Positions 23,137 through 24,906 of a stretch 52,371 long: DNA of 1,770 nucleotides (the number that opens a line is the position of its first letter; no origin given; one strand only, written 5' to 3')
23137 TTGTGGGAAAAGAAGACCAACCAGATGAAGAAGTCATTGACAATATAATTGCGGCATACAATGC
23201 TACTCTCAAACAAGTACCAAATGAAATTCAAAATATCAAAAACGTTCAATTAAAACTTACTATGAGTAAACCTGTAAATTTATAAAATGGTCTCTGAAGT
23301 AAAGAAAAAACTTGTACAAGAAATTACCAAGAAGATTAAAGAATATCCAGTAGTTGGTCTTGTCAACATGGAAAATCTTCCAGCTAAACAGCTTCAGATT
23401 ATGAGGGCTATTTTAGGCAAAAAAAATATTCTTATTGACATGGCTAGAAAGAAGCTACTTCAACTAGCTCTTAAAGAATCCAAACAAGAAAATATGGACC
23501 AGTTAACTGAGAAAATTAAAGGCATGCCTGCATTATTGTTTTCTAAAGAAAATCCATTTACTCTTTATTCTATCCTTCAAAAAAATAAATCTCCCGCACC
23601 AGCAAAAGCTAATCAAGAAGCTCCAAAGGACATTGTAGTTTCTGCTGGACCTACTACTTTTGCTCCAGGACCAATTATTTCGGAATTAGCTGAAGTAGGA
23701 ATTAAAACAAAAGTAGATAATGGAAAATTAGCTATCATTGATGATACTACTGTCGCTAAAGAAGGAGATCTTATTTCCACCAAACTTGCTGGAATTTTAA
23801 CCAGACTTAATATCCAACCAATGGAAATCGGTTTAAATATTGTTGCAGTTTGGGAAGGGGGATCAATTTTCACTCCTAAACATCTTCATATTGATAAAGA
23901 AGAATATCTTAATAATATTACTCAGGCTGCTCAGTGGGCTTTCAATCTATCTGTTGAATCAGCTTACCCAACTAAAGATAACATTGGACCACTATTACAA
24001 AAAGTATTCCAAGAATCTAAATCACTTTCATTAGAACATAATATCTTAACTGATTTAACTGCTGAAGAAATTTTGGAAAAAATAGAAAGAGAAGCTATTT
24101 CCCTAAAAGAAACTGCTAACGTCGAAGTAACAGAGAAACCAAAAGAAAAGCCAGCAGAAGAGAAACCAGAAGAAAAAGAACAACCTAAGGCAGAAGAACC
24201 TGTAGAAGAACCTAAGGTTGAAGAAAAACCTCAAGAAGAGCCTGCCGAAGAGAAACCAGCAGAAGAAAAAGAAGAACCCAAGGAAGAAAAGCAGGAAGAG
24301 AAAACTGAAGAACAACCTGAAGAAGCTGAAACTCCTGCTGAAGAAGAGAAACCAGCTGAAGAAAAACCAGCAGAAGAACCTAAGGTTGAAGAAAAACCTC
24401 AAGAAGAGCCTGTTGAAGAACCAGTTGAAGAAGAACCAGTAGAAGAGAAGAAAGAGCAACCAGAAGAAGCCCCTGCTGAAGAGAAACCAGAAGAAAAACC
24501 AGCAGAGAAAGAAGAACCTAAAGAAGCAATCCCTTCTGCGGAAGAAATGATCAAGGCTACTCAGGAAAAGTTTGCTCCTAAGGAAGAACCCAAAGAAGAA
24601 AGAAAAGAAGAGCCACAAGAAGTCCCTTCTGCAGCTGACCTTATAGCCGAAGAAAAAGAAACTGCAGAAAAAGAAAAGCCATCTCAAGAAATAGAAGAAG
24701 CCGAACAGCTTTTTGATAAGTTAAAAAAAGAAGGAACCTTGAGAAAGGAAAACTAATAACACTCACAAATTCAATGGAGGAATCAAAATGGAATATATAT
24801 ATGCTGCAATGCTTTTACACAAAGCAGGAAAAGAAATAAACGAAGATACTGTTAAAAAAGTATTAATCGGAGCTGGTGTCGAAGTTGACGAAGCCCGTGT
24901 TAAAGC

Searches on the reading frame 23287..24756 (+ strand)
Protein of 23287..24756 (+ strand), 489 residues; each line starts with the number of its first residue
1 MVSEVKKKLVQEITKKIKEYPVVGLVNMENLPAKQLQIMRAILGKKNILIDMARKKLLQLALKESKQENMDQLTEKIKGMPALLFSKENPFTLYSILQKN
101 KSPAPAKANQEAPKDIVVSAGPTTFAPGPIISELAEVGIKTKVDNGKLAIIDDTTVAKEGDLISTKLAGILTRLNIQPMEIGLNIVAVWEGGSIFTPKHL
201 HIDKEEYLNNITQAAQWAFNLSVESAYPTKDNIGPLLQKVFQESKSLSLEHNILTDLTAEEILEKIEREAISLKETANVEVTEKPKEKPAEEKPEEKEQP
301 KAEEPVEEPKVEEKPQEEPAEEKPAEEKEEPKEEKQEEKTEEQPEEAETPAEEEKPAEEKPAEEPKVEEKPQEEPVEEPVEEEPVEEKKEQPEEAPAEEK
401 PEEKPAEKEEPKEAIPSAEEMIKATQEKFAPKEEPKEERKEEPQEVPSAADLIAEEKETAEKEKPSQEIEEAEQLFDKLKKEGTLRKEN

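Call 84: search_protein_families(library=ncbifam, proteins=[window:23287-24756:+], max_evalue=0.00001)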
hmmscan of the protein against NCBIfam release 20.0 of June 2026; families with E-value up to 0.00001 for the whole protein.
window:23287-24756:+ (489 aa): 7 families
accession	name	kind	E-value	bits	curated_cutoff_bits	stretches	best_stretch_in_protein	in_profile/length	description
NF003098.0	PRK04019.1-5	equivalog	5.3e-79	265.8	331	1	2-327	8-318/336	50S ribosomal protein L10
NF003099.0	PRK04019.2-2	equivalog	1.1e-75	254.4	341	1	2-277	11-286/293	50S ribosomal protein L10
NF003096.0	PRK04019.1-2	equivalog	1.1e-72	244.9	479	1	2-321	9-327/338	50S ribosomal protein L10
NF003095.0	PRK04019.1-1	equivalog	5.7e-59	199.8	381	1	2-321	13-327/339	50S ribosomal protein L10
NF003097.0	PRK04019.1-4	equivalog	7.8e-57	192.9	547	1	2-338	12-343/353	50S ribosomal protein L10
NF003100.0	PRK04019.2-3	equivalog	2.7e-36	125.8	585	1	2-299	4-301/314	50S ribosomal protein L10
NF000955.1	PRK00099.1-1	equivalog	4.1e-14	52.7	85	1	4-101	1-95/168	50S ribosomal protein L10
